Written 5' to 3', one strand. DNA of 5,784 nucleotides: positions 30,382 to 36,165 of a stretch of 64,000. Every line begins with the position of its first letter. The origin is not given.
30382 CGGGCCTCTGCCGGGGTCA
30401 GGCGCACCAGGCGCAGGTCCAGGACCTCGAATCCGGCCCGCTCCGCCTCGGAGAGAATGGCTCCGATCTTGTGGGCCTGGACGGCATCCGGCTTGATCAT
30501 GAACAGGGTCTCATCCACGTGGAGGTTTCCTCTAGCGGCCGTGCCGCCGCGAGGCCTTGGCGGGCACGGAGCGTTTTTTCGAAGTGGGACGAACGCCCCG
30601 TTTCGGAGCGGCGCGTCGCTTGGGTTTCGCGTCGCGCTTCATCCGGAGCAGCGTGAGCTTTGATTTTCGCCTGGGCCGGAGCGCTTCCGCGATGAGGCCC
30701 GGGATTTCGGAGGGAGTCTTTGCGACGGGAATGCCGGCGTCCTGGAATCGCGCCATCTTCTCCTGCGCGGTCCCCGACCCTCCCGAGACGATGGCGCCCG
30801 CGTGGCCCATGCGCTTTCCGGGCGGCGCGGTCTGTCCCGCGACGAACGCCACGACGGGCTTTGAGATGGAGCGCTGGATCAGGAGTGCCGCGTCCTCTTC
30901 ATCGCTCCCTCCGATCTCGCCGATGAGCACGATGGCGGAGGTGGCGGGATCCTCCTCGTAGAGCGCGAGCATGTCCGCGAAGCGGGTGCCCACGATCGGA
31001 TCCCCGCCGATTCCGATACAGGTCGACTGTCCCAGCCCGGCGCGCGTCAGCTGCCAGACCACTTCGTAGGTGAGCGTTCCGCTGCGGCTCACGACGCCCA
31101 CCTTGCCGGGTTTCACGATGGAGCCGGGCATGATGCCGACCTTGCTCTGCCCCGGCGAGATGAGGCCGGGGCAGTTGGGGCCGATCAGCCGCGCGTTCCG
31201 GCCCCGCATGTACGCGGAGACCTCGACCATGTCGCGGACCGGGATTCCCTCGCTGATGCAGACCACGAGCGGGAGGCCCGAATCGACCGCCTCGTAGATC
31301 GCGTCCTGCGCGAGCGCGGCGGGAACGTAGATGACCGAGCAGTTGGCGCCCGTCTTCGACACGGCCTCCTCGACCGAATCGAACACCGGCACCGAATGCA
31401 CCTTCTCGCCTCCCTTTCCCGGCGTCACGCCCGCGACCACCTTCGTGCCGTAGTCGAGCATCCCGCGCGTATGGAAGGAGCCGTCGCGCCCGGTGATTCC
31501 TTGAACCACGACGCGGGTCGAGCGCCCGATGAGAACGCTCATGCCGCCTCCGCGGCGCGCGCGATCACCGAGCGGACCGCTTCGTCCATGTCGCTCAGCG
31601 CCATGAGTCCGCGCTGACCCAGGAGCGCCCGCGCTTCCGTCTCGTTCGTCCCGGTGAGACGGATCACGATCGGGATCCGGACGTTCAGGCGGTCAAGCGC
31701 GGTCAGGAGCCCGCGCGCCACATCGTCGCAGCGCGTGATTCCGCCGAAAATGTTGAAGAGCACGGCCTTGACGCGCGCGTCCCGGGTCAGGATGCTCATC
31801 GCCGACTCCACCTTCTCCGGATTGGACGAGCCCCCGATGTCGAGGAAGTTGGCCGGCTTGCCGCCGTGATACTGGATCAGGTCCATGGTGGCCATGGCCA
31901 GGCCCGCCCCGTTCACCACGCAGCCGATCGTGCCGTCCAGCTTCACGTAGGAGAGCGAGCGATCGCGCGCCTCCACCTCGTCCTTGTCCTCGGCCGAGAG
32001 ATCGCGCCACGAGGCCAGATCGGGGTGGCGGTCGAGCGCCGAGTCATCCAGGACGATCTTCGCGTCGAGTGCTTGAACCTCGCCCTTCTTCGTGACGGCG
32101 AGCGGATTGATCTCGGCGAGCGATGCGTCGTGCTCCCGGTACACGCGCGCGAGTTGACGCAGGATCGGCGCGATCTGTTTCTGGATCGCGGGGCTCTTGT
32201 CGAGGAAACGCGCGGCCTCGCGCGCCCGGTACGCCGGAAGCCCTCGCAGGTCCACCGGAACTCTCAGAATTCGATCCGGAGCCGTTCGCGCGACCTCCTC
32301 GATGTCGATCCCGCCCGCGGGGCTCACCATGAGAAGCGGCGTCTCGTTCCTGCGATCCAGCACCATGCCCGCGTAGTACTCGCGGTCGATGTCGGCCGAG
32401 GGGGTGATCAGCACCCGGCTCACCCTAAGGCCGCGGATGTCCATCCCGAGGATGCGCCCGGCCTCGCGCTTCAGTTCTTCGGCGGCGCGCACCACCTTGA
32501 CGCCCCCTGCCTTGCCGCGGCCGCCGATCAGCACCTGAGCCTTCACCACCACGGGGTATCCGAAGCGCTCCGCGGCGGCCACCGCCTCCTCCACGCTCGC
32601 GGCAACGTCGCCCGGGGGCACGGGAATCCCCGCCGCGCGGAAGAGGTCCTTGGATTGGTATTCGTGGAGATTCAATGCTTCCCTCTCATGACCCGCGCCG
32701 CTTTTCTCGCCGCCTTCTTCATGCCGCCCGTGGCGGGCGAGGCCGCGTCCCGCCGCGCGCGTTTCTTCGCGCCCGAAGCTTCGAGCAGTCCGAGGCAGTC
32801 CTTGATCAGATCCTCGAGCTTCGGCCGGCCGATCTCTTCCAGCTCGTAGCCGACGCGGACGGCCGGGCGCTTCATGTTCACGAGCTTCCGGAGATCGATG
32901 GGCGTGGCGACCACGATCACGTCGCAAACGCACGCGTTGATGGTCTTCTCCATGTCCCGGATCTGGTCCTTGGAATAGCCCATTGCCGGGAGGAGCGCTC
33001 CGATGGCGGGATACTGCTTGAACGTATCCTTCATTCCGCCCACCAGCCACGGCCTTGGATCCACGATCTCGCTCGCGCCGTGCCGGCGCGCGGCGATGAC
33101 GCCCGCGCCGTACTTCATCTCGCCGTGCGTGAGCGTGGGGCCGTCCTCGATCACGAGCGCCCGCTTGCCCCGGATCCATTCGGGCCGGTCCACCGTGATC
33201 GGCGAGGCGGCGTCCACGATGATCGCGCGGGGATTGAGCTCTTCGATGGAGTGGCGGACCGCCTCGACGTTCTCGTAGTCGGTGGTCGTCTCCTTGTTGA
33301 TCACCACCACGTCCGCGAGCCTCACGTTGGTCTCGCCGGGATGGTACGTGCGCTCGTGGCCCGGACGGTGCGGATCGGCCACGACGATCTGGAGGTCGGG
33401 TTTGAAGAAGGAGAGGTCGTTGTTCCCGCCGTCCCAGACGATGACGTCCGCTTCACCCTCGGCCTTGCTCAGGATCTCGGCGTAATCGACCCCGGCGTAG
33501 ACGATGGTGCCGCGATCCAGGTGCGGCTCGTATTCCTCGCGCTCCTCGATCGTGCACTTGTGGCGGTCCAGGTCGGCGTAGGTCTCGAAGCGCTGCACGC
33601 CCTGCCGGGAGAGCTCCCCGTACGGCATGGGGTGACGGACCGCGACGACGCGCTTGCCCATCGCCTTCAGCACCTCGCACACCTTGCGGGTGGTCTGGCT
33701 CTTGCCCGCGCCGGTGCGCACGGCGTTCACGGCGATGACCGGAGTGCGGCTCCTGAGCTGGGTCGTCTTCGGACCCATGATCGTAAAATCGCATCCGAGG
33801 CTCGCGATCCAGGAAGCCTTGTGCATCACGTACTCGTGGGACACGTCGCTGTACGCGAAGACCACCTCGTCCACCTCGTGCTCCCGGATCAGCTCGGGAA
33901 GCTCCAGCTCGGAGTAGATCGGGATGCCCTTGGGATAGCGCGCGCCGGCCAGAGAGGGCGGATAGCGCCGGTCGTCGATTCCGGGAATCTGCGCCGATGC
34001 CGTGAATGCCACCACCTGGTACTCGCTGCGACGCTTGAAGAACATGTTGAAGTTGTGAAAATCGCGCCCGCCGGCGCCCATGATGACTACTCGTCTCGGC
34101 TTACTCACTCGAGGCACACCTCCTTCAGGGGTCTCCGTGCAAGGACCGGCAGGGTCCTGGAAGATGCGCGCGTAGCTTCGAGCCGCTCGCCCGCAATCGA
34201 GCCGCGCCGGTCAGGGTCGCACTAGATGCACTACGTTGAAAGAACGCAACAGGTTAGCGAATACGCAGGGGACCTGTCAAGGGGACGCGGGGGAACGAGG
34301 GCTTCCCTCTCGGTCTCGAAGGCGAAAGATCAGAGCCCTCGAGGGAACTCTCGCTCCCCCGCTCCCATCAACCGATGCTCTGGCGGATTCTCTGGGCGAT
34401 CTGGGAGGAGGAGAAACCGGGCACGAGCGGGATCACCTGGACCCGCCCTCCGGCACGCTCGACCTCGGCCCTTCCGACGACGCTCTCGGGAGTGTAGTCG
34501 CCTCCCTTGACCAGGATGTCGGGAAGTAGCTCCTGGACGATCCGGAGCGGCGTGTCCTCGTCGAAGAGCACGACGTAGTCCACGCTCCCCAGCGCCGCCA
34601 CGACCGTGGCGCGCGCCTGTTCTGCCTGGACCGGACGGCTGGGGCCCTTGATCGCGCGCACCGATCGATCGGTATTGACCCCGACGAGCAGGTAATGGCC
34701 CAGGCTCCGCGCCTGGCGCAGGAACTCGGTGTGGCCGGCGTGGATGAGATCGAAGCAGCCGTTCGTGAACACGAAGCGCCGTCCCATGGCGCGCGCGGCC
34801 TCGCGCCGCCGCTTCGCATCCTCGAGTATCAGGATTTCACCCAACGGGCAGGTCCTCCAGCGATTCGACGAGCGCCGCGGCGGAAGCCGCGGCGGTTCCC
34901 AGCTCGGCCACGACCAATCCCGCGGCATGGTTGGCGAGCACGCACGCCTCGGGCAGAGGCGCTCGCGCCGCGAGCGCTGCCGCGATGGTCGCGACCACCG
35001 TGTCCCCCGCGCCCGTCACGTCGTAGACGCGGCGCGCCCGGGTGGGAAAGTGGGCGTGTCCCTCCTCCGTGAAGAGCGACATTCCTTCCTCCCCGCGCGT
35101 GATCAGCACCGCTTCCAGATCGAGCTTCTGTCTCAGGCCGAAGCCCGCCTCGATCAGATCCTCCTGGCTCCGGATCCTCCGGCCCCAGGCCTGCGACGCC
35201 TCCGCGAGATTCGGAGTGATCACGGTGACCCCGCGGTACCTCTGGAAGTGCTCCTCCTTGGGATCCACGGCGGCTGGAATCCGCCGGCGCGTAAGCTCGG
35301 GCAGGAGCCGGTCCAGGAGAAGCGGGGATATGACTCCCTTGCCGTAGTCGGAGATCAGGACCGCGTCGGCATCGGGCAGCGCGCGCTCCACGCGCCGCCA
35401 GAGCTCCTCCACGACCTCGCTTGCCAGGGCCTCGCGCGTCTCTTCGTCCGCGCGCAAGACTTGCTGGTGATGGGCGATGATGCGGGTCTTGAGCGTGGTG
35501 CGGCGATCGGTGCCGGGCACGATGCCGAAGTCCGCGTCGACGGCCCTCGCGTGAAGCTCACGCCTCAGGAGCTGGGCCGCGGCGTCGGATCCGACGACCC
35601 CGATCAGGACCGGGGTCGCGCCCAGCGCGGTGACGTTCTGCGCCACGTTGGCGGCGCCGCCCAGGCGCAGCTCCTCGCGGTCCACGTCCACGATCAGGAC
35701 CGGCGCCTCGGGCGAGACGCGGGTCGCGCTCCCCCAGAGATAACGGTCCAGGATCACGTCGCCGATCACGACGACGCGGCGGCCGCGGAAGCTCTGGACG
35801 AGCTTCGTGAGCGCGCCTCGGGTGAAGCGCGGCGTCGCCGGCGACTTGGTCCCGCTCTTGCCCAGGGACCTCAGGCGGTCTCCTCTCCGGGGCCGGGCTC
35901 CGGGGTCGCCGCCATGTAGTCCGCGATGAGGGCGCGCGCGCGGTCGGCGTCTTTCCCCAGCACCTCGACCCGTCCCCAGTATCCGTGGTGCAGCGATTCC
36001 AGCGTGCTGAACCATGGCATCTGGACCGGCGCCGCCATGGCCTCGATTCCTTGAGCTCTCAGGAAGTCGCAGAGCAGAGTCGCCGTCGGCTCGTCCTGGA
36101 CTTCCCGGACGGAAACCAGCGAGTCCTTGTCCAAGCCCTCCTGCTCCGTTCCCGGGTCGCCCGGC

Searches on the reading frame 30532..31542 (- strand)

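Call 51: search_protein_families(library=pfam, proteins=[window:30532-31542:-], max_evalue=0.0001)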
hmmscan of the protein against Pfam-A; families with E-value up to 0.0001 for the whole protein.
window:30532-31542:- (336 aa): 4 families
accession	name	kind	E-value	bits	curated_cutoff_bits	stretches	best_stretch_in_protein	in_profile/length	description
PF02629.25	CoA_binding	-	2.5e-28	99.1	22.3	1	8-99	3-97/97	CoA binding domain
PF00549.24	Ligase_CoA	-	1.1e-23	84.2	24.5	1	151-266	1-122/128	CoA-ligase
PF13607.11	Succ_CoA_lig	-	6.2e-12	45.9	27.4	1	145-279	1-130/138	Succinyl-CoA ligase like flavodoxin domain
PF13380.12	CoA_binding_2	-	5.2e-05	24.1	22.8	0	19-128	14-114/116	CoA binding domain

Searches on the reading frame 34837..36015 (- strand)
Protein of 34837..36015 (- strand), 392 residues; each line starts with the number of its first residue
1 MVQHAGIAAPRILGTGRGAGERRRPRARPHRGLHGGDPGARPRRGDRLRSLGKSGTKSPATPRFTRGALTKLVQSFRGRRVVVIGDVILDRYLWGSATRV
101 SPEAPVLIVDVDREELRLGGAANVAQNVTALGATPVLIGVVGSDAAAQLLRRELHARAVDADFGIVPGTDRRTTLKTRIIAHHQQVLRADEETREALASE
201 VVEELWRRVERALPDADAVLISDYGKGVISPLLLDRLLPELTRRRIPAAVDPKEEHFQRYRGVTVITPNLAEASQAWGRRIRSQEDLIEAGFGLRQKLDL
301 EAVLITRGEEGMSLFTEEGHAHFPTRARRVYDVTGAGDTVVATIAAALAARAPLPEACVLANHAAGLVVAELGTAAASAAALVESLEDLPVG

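Call 51: search_protein_families(library=pfam, proteins=[window:34837-36015:-], max_evalue=0.0001)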
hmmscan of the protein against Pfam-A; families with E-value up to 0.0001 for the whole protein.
window:34837-36015:- (392 aa): 2 families
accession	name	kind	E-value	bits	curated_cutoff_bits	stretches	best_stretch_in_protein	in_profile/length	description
PF00294.29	PfkB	-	7.8e-45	153.9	25.8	1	80-377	3-298/302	pfkB family carbohydrate kinase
PF08543.17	Phos_pyr_kin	-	1.8e-11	44.3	27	1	263-362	120-225/246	Phosphomethylpyrimidine kinase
